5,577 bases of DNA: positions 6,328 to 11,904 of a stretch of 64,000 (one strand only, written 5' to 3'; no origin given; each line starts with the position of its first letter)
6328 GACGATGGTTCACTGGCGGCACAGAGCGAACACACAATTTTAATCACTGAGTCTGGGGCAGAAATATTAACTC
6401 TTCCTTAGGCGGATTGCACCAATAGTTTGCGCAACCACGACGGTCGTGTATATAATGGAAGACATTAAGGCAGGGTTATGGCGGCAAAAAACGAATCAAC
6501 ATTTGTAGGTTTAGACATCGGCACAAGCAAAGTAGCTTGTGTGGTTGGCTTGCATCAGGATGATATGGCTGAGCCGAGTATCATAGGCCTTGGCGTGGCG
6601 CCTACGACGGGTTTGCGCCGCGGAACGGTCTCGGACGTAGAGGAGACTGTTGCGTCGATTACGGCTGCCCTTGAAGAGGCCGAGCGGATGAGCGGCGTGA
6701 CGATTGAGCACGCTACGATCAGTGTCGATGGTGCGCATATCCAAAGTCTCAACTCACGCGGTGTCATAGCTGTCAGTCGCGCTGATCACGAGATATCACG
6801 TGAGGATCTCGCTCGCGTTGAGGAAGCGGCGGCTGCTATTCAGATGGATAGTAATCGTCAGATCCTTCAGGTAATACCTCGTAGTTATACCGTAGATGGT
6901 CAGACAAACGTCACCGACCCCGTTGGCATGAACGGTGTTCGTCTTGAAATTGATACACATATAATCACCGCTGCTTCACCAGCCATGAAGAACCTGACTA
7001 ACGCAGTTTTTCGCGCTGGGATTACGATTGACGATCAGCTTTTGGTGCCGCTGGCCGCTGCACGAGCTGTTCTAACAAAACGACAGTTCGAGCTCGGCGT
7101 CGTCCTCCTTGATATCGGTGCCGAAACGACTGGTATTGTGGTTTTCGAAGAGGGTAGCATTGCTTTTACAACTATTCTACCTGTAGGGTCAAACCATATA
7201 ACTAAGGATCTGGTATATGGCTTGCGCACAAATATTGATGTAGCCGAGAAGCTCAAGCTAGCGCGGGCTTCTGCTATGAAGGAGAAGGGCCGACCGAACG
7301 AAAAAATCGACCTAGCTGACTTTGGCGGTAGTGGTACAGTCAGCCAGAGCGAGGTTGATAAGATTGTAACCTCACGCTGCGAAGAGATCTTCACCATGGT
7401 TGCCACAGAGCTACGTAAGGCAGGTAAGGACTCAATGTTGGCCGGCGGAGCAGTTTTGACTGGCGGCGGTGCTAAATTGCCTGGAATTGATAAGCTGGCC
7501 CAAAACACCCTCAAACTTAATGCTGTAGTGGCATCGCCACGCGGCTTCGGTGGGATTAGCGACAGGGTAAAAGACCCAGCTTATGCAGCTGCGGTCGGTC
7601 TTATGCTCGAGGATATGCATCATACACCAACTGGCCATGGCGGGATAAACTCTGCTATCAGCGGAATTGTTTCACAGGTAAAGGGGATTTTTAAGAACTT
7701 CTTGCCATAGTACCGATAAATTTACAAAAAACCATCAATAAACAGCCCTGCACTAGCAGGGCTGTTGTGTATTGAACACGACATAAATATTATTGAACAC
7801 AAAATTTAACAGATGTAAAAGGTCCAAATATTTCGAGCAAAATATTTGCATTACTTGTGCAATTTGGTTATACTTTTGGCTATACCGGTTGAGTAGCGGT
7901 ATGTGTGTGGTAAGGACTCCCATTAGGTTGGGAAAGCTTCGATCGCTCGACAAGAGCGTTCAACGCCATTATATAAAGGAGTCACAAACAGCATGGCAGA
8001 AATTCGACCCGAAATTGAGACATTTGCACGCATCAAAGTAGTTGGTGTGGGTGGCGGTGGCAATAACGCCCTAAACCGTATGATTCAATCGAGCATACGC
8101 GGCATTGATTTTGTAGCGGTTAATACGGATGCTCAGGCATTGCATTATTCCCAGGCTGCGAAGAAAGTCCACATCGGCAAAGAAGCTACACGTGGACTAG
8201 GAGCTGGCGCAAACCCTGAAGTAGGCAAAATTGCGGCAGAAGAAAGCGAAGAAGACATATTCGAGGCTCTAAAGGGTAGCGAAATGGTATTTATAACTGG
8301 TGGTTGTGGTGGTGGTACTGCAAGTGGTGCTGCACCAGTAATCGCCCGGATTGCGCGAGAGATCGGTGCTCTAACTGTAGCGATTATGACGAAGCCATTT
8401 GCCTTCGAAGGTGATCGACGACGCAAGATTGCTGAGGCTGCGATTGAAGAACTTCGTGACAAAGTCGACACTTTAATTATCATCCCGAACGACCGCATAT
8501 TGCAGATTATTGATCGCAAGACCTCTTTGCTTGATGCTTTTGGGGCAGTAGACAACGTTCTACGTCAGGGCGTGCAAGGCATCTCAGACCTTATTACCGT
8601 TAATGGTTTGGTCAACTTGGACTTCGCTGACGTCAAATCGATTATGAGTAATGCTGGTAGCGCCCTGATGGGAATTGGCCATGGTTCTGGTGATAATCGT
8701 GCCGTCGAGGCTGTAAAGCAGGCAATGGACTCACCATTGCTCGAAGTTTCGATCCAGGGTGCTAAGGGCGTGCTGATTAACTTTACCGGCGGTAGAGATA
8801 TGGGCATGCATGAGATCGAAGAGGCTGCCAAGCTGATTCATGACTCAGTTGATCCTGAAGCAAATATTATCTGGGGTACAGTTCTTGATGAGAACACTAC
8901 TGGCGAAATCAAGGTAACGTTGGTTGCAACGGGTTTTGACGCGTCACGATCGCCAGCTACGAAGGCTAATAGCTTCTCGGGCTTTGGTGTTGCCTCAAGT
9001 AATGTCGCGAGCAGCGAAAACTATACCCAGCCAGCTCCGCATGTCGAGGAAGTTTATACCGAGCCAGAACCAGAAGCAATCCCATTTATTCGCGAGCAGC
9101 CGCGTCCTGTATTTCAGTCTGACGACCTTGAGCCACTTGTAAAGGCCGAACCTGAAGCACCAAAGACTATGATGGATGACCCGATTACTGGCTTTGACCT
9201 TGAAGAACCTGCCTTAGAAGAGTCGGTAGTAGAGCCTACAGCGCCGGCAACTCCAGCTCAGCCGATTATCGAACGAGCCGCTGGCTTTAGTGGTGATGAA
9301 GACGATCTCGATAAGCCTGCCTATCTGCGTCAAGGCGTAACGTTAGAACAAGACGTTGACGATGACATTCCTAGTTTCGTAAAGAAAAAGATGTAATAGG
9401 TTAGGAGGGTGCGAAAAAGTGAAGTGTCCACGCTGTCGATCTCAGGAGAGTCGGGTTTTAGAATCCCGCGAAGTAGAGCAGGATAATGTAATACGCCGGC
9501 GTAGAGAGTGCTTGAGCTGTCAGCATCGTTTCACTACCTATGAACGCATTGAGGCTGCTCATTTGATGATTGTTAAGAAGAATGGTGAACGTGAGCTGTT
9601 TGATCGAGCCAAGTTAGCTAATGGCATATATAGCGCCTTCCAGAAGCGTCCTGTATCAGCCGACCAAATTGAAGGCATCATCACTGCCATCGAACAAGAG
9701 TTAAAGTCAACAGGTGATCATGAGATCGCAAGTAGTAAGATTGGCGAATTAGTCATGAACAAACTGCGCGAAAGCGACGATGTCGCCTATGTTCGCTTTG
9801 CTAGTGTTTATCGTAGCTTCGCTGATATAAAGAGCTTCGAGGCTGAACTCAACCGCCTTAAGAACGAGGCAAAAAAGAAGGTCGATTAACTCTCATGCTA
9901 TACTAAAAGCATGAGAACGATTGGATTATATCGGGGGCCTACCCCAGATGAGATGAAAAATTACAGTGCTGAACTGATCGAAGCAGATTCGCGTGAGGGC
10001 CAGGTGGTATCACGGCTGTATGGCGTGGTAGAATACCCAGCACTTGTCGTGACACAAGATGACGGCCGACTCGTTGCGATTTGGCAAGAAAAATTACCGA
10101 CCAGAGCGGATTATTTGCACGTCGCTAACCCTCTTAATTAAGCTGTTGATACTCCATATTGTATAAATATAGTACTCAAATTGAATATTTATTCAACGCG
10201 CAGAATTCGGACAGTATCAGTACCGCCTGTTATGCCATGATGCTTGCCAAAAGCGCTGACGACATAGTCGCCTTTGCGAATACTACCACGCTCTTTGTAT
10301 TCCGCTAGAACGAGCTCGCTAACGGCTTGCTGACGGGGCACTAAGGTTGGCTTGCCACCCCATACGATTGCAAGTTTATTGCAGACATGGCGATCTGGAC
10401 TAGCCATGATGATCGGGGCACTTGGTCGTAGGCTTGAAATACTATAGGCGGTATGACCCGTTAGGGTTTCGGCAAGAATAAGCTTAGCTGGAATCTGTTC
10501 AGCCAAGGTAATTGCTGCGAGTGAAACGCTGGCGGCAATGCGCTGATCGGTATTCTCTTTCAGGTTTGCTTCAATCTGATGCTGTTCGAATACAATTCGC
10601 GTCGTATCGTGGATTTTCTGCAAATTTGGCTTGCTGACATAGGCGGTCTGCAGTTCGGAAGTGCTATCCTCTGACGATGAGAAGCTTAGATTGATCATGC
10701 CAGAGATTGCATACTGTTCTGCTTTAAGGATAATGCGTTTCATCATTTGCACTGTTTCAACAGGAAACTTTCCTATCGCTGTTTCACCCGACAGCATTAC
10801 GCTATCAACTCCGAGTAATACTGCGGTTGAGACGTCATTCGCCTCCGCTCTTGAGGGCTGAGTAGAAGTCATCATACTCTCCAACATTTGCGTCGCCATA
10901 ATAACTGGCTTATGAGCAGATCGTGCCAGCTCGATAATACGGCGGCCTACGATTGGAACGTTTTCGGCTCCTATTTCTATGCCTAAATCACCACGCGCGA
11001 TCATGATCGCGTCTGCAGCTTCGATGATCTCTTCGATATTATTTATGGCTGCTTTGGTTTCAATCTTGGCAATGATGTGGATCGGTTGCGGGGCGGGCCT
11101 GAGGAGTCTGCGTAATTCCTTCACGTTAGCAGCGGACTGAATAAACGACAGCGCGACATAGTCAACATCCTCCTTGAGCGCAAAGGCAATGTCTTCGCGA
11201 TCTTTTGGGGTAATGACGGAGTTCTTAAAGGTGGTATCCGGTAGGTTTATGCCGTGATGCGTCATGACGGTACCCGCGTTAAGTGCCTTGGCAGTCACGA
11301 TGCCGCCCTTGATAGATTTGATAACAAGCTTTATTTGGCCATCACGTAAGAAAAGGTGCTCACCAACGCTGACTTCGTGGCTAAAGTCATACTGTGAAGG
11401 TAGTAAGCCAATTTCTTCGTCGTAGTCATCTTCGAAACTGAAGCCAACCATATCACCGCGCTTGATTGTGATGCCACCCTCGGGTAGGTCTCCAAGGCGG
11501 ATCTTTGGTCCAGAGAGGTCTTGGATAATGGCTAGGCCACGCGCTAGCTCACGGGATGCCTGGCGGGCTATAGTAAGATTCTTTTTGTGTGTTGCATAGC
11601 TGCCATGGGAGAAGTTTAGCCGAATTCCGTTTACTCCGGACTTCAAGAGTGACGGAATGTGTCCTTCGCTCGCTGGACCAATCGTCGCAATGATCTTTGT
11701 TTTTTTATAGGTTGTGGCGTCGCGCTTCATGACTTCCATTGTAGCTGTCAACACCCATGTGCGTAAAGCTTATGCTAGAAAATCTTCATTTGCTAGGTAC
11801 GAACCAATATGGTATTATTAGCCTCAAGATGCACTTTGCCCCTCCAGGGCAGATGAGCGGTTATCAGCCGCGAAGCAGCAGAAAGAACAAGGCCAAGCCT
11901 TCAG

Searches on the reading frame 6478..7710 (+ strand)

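Call 34: search_protein_families(library=pfam, proteins=[window:6478-7710:+], max_evalue=0.00001)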
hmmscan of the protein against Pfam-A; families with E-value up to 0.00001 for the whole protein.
window:6478-7710:+ (410 aa): 4 families
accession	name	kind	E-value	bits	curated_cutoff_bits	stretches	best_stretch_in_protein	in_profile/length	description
PF14450.12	FtsA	-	1.2e-37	129.5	31.8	1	209-374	1-127/127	Cell division protein FtsA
PF02491.25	SHS2_FTSA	-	3e-28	98.4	25.4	1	85-164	1-79/79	SHS2 domain inserted in FTSA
PF06723.19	MreB_Mbl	-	1.1e-09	38.1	27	1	206-353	145-305/327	MreB/Mbl protein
PF11104.14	PilM_2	-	2.2e-08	33.9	27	0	196-262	170-236/340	Type IV pilus assembly protein PilM;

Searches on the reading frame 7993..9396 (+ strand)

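Call 34: search_protein_families(library=pfam, proteins=[window:7993-9396:+], max_evalue=0.00001)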
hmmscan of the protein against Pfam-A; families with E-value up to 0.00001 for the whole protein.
window:7993-9396:+ (467 aa): 2 families
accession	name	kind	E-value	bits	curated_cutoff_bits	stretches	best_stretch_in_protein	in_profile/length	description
PF00091.31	Tubulin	-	1.1e-47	163.2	33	1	13-174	1-190/190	Tubulin/FtsZ family, GTPase domain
PF12327.13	FtsZ_C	-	4.8e-37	126.6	27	1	222-316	1-95/95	FtsZ family, C-terminal domain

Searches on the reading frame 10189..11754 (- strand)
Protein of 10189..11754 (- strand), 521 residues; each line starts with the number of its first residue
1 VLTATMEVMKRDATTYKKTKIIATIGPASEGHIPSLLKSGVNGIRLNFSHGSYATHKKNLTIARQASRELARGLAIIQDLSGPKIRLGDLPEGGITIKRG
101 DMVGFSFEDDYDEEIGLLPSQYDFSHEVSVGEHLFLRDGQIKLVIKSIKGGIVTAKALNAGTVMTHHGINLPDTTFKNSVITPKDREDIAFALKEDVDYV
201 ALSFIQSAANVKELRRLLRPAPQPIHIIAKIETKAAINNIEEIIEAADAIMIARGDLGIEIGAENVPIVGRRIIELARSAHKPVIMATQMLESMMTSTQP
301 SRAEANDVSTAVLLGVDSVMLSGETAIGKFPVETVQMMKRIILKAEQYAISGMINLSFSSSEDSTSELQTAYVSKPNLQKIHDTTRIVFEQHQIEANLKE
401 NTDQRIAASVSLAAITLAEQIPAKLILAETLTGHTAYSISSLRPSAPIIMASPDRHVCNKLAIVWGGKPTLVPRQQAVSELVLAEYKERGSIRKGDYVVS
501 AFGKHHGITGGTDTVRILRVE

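Call 34: search_protein_families(library=pfam, proteins=[window:10189-11754:-], max_evalue=0.00001)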
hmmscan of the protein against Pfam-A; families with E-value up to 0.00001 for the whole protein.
window:10189-11754:- (521 aa): 3 families
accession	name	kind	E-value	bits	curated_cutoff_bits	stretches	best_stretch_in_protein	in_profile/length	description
PF00224.27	PK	-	3e-96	322.8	30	1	17-335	2-328/328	Pyruvate kinase, barrel domain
PF02887.21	PK_C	-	8.8e-23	81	28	1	409-518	2-114/114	Pyruvate kinase, alpha/beta domain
PF03328.21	HpcH_HpaI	-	9.9e-07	28.7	25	1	186-317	75-214/221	HpcH/HpaI aldolase/citrate lyase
